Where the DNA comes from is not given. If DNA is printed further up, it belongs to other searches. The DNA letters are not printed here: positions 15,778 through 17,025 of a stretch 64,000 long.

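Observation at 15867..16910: AT-rich single PIN-like gene sits where P1 carries EcoP1I res-mod: candidate undescribed single-gene defence module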

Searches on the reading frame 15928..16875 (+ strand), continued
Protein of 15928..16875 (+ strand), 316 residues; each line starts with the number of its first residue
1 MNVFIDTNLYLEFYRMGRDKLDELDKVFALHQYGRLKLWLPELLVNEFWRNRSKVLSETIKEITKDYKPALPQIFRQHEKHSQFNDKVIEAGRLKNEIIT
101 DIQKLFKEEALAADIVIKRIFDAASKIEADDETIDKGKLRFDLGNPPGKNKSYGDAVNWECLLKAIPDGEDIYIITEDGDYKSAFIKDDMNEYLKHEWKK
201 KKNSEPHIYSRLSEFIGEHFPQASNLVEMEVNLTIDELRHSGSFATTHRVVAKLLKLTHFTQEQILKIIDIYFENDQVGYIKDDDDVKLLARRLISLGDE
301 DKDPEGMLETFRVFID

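Call 37: search_protein_families(library=padloc, alignment_id=A1, max_evalue=0.01)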
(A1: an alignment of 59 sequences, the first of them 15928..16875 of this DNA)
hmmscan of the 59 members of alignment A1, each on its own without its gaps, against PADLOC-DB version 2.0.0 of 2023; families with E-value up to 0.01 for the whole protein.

A. member 1, window:15928-16875:+ (316 aa): 2 families
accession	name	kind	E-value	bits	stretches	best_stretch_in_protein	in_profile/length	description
PDLC05001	PDC-S34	-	1.2e-11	42.2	1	227-298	299-370/384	-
PDLC04108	PD-T7-3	-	7e-05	20.2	1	178-281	293-398/432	-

B. families by the number of members that match (of 59 scanned): 8 families
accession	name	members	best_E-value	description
PDLC05001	PDC-S34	59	3.1e-17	-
PDLC00165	HamA1|HamA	2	0.00031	DUF1837 domain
PDLC02701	Orf5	1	3.1e-05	Orf5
PDLC04108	PD-T7-3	1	7e-05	-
PDLC04505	PDC-M19A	1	0.0013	-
PDLC01809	CARF1--CARF_HEPN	1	0.0024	-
PDLC04444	PDC-M13C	1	0.0042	-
PDLC04422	PDC-M11A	1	0.0053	-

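Call 40: search_dna_similar(query=window:15928-16875:+, collection=plasmids, mode=protein, max_evalue=0.01, max_rows=60, rows=spread)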
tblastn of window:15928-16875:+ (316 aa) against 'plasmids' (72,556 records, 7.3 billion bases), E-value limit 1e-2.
Records with a match: 39; places in all: 41; records where one place covers at least 80% of the query: 24.
Best place of each record, by identity: >=99% 5; 90-95% 18; <60% 16.
By first word of the organism name: Escherichia 21; Ralstonia 7; Rhizobium 3; Salmonella 1; Klebsiella 1; Xanthomonas 1; Paraburkholderia 1; Synechococcus 1; Pseudoalteromonas 1; Agrobacterium 1; and 1 more.
By predicted mobility (MOB-suite, as given by PLSDB): non-mobilizable 31; conjugative 5; mobilizable 3.
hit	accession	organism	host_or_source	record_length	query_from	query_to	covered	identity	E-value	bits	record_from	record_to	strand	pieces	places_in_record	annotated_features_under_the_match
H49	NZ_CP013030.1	Escherichia coli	Homo sapiens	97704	1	316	100%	100.0%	0e+0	644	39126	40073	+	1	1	PIN domain-containing protein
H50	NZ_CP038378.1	Escherichia coli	beef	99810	1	316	100%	100.0%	0e+0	644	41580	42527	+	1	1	PIN domain-containing protein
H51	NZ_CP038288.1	Escherichia coli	cattle,cattle feces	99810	1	316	100%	100.0%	0e+0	644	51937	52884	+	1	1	PIN domain-containing protein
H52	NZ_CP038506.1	Escherichia coli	Homo sapiens,urine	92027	1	316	100%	99.7%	0e+0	642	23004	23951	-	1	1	PIN domain-containing protein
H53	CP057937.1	Escherichia coli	culture,Pooled cattle faecal samples ...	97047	1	316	100%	99.7%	0e+0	642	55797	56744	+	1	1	DUF4935 domain-containing protein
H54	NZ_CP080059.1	Escherichia coli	Homo sapiens,tissue sample,Human feces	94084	1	316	100%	93.7%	0e+0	606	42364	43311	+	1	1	PIN domain-containing protein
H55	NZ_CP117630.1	Escherichia albertii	Grus grus,whole organism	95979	1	316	100%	93.7%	0e+0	606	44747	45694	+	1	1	PIN domain-containing protein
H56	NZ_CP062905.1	Escherichia coli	Sus scrofa domesticus,feces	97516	1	316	100%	93.7%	0e+0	606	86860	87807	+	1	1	PIN domain-containing protein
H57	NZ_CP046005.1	Escherichia coli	swine,mixed culture,feces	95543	1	316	100%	93.7%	0e+0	606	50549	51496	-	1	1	PIN domain-containing protein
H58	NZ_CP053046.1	Escherichia fergusonii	Gallus gallus,feces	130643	1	316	100%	93.7%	0e+0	606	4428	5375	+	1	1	PIN domain-containing protein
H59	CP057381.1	Escherichia coli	culture,Pooled pig faecal samples ...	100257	1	316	100%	93.7%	0e+0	606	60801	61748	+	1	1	DUF4935 domain-containing protein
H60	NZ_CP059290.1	Escherichia coli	Homo sapiens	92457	1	316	100%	93.7%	0e+0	606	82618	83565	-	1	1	PIN domain-containing protein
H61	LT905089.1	Salmonella enterica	Homo sapiens,not known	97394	1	316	100%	93.4%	0e+0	605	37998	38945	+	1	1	record has no annotation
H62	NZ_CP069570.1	Escherichia coli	Homo sapiens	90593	1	316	100%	93.4%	0e+0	605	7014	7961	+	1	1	PIN domain-containing protein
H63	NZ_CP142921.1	Escherichia coli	cell culture,Estuary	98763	1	316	100%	93.4%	0e+0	605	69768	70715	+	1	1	PIN domain-containing protein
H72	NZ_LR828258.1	Xanthomonas hortorum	Lactuca sp.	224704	1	288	91%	26.7%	1e-24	111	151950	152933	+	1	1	PIN domain-containing protein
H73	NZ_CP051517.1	Paraburkholderia aromaticivorans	clean bacterial culture,Alpine forest ...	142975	1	297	94%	25.6%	3e-28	122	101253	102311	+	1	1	PIN domain-containing protein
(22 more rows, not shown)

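Call 41: find_encoding_contigs(protein=P0011, flank=10000, max_places=4)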
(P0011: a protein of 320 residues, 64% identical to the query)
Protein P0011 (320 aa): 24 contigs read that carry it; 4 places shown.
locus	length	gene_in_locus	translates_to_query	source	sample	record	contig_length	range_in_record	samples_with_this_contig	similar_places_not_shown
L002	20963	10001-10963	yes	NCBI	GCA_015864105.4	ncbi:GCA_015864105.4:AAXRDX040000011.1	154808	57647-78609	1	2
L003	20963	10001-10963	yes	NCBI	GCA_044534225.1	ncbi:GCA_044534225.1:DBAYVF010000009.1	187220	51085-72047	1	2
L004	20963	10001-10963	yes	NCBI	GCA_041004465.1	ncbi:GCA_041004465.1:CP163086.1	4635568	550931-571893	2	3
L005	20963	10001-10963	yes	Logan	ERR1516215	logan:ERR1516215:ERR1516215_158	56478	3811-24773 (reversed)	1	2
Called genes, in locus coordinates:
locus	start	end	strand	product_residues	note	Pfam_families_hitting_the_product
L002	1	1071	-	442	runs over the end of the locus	PF01420:Methylase_S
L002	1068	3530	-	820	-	PF12161:HsdM_N, PF02384:N6_Mtase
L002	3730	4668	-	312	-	PF00535:Glycos_transf_2, PF10111:Glyco_tranf_2_2, PF13641:Glyco_tranf_2_3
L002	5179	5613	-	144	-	PF25165:DUF7828, PF11682:Zn_ribbon_11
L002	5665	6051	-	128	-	PF25165:DUF7828, PF11682:Zn_ribbon_11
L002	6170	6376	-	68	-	PF05930:Phage_AlpA, PF12728:HTH_17 (weak)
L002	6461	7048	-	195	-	-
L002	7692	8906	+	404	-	-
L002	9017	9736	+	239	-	PF13391:HNH_2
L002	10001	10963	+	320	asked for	PF16289:PIN_12, PF18476:PIN_8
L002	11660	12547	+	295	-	PF00350:Dynamin_N (faint), PF01926:MMR_HSR1, PF04548:AIG1 (weak)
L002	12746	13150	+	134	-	-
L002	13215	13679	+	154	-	PF27224:YfjT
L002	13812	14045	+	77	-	PF06006:DUF905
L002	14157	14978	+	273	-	PF06067:DUF932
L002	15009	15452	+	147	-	PF03230:Antirestrict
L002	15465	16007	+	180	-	PF04002:RadC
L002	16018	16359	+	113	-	PF06154:CbeA_antitoxin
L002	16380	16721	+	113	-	PF06755:CbtA_toxin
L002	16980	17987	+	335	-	PF28530:DUF8426, PF04471:Mrr_cat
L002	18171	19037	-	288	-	PF26340:DNA-SBD_ScoMcrA, PF13391:HNH_2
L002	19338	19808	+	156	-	PF08845:SymE_toxin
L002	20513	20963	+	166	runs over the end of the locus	PF05591:T6SS_VipA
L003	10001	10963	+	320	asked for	PF16289:PIN_12, PF18476:PIN_8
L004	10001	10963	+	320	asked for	PF16289:PIN_12, PF18476:PIN_8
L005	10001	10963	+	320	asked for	PF16289:PIN_12, PF18476:PIN_8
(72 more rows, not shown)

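Call 42: find_encoding_contigs(protein=P0008, flank=10000, max_places=2)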
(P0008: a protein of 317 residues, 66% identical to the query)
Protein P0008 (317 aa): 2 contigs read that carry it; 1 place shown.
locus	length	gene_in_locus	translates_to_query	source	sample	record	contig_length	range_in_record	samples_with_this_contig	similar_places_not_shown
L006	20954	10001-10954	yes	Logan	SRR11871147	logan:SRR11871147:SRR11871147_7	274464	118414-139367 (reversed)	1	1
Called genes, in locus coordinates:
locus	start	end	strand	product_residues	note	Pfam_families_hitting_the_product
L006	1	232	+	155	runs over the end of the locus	PF10767:YbjO_DH-like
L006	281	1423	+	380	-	PF05958:tRNA_U5-meth_tr, PF05175:MTS (faint), PF13847:Methyltransf_31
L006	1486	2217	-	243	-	PF00497:SBP_bac_3, PF10613:Lig_chan-Glu_bd (weak)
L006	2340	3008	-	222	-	PF00528:BPD_transp_1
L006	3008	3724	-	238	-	PF00528:BPD_transp_1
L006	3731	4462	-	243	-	PF00497:SBP_bac_3, PF10613:Lig_chan-Glu_bd (faint)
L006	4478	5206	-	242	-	PF13175:AAA_15 (faint), PF00005:ABC_tran, PF02463:SMC_N (faint), PF13304:AAA_21 (weak)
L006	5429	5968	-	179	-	PF12883:DUF3828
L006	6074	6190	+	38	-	PF01906:YbjQ_1 (weak)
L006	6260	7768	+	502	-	PF00239:Resolvase, PF07508:Recombinase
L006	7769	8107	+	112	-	-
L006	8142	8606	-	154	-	PF00959:Phage_lysozyme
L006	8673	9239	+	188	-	-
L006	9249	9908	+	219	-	-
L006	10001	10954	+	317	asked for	PF16289:PIN_12, PF18476:PIN_8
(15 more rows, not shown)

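Call 43: find_encoding_contigs(protein=P0015, flank=10000, max_places=2)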
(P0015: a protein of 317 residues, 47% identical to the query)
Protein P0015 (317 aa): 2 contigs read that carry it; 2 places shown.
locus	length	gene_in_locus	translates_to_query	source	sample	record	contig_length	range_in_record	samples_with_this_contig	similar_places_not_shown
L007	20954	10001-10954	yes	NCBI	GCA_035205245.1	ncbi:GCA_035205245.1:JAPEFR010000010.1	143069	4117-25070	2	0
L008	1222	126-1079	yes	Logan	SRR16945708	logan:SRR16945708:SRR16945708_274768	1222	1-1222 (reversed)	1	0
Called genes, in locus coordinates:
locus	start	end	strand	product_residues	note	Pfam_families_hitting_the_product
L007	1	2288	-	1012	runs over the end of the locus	PF03150:CCP_MauG, PF02368:Big_2 (weak), PF05689:InvE_AD (weak), PF07603:Lcl_C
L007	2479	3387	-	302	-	PF01887:SAM_HAT_N, PF20257:SAM_HAT_C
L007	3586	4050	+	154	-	-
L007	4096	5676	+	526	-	PF00990:GGDEF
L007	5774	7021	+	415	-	PF04851:ResIII, PF00270:DEAD, PF00271:Helicase_C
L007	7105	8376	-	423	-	-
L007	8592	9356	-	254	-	PF00753:Lactamase_B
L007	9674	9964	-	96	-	-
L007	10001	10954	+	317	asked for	PF16289:PIN_12, PF18476:PIN_8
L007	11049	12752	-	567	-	PF01425:Amidase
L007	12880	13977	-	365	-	PF04371:PAD_porph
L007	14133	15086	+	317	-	PF00126:HTH_1, PF03466:LysR_substrate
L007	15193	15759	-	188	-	PF00440:TetR_N, PF21597:TetR_C_43 (faint), PF16925:TetR_C_13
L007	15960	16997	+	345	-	PF00724:Oxidored_FMN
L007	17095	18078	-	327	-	PF00140:Sigma70_r1_2, PF04542:Sigma70_r2, PF04539:Sigma70_r3, PF04545:Sigma70_r4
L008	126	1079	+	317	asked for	PF16289:PIN_12, PF18476:PIN_8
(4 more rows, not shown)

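Call 44: find_encoding_contigs(protein=P0017, flank=10000, max_places=2)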
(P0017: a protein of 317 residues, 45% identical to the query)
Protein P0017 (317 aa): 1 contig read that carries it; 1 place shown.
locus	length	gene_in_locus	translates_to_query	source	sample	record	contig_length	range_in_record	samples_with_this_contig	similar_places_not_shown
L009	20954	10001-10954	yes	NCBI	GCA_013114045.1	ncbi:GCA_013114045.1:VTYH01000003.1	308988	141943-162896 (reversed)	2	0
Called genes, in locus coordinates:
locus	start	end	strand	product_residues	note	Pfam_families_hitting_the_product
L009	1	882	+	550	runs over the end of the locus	PF02776:TPP_enzyme_N, PF00205:TPP_enzyme_M, PF02775:TPP_enzyme_C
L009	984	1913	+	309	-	PF04069:OpuAC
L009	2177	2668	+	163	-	PF06271:RDD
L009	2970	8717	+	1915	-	PF13195:DUF4011, PF13086:AAA_11 (weak), PF13245:AAA_19 (faint), PF13604:AAA_30 (faint), PF13086:AAA_11, PF13087:AAA_12, PF18741:MTES_1575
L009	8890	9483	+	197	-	-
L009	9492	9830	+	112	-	-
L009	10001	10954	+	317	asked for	PF16289:PIN_12, PF18476:PIN_8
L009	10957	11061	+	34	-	-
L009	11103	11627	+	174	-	-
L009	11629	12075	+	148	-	-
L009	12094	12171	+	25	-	-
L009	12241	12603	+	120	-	-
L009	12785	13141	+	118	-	-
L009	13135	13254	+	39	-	-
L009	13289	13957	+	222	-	-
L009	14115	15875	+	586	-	-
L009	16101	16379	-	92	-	-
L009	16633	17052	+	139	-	-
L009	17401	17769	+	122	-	-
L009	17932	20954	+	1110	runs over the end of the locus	PF13245:AAA_19 (faint), PF01443:Viral_helicase1 (faint), PF13086:AAA_11, PF13087:AAA_12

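Call 45: find_encoding_contigs(protein=P0063, flank=10000, max_places=2)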
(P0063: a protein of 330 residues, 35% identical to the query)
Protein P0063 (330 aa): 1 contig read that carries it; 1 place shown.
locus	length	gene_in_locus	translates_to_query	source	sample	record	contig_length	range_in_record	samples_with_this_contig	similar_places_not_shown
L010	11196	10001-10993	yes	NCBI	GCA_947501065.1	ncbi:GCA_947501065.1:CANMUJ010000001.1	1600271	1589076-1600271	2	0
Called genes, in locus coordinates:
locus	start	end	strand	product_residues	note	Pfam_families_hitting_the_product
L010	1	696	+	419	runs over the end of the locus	PF00817:IMS, PF11799:IMS_C, PF13438:DUF4113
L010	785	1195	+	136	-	-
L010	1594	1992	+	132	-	-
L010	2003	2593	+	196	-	-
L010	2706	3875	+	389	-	PF12686:DUF3800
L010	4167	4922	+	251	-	PF20240:DUF6597, PF12833:HTH_18, PF00165:HTH_AraC (weak)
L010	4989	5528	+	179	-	PF01872:RibD_C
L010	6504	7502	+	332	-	PF10987:DUF2806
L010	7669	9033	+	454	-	PF26308:YopA_M, PF27216:YopA_C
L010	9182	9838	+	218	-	PF14436:EndoU_bacteria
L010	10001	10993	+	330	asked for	PF16289:PIN_12, PF18476:PIN_8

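Call 57: get_annotated_region(hit=H73, flank=6000)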
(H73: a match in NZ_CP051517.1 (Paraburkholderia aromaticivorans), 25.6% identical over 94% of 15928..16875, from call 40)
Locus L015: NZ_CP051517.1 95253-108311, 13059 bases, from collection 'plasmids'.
description: Paraburkholderia aromaticivorans strain AR20-38 plasmid unnamed1
organism: Paraburkholderia aromaticivorans (NCBI taxid 2026199)
taxonomy: Bacteria; Pseudomonadota; Betaproteobacteria; Burkholderiales; Burkholderiaceae; Paraburkholderia; Paraburkholderia aromaticivorans
host: -; source: clean bacterial culture,Alpine forest soil; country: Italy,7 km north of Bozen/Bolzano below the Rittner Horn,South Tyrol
typing (MOB-suite, as given by PLSDB): non-mobilizable
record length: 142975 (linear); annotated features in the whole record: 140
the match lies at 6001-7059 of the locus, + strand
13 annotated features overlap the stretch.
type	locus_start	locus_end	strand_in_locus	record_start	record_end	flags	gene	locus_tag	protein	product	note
CDS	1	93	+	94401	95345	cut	-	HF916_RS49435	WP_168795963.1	abortive infection family protein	-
CDS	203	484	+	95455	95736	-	-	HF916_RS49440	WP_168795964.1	hypothetical protein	-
CDS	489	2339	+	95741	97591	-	-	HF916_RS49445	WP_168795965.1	site-specific integrase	-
CDS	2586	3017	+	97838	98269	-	vsr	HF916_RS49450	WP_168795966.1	DNA mismatch endonuclease Vsr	GO:0006298 - mismatch repair [Evidence IEA]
CDS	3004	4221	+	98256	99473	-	-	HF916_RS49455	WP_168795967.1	DNA cytosine methyltransferase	-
CDS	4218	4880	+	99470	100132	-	-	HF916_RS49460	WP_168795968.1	Eco29kI family restriction endonuclease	-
CDS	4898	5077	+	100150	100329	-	-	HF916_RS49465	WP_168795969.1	hypothetical protein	-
CDS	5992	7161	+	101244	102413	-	-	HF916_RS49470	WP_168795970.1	PIN domain-containing protein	-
CDS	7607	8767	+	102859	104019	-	-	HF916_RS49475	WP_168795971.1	SIR2 family protein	-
CDS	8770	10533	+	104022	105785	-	-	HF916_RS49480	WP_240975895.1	ATP-binding protein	-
CDS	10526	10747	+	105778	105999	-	-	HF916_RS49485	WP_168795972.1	KTSC domain-containing protein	-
CDS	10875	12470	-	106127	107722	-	-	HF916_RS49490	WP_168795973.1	ATP-binding protein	-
CDS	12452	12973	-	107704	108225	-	-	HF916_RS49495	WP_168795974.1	HEPN domain-containing protein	-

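Call 58: get_annotated_region(hit=H72, flank=6000)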
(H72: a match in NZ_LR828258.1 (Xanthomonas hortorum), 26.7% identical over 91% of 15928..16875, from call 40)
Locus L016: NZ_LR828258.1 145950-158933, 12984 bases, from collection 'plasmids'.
description: Xanthomonas hortorum pv. vitians strain CFBP 498 plasmid CFBP498_p224, complete sequence
organism: Xanthomonas hortorum (NCBI taxid 83224)
taxonomy: Bacteria; Pseudomonadota; Gammaproteobacteria; Lysobacterales; Lysobacteraceae; Xanthomonas; Xanthomonas hortorum
host: -; source: Lactuca sp.; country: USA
typing (MOB-suite, as given by PLSDB): mobilizable; relaxase MOBH,MOBP
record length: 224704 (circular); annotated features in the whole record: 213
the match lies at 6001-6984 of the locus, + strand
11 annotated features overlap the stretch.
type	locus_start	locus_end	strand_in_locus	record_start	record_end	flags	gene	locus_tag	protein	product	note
CDS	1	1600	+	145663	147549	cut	-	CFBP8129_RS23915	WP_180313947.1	hypothetical protein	-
CDS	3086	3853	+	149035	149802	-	-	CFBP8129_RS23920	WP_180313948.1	ABC-three component system protein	-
CDS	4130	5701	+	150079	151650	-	-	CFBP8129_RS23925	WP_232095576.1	DUF2326 domain-containing protein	-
CDS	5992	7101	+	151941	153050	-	-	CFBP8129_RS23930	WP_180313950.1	PIN domain-containing protein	-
CDS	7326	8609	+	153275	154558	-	-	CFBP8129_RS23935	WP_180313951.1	hypothetical protein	-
CDS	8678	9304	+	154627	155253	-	-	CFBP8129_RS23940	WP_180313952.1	DUF5677 domain-containing protein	-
CDS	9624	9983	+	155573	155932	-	-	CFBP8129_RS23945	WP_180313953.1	hypothetical protein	-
CDS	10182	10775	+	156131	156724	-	-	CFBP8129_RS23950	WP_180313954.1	hypothetical protein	-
CDS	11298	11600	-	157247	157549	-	-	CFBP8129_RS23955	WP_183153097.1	hypothetical protein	-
CDS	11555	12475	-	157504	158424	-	-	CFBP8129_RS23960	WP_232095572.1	IS1595 family transposase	-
CDS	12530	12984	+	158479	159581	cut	-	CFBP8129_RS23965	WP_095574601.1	IS3 family transposase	-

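Call 59: search_protein_families(library=padloc, proteins=[L015:5992-7158:+, L016:5992-7098:+], max_evalue=0.01)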
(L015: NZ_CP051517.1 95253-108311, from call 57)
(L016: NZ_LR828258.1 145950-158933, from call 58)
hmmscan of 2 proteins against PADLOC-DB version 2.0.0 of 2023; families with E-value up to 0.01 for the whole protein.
L015:5992-7158:+ (389 aa): 1 family
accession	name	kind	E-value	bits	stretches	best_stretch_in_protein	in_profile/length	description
PDLC05001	PDC-S34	-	6.3e-09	33.3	1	285-355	299-368/384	-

L016:5992-7098:+ (369 aa): 1 family
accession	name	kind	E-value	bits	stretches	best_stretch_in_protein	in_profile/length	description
PDLC05001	PDC-S34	-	2.7e-11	41.1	1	269-344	299-373/384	-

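Call 60: search_protein_families(library=pfam, proteins=[L015:5992-7158:+, L016:5992-7098:+], max_evalue=0.01)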
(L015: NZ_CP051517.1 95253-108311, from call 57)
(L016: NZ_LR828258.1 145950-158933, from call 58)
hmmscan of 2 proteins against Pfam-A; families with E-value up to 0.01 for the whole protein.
L015:5992-7158:+ (389 aa): 2 families
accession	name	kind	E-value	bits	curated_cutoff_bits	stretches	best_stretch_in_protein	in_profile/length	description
PF16289.11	PIN_12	-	4.9e-15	56.8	32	1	6-184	1-172/172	PIN domain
PF18476.7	PIN_8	-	4.3e-05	24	26.1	1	7-95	3-90/227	PIN like domain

L016:5992-7098:+ (369 aa): 2 families
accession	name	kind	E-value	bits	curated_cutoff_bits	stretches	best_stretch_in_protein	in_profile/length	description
PF16289.11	PIN_12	-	2.5e-14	54.5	32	1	6-184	1-172/172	PIN domain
PF18476.7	PIN_8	-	8.5e-10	39.4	26.1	1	6-88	2-75/227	PIN like domain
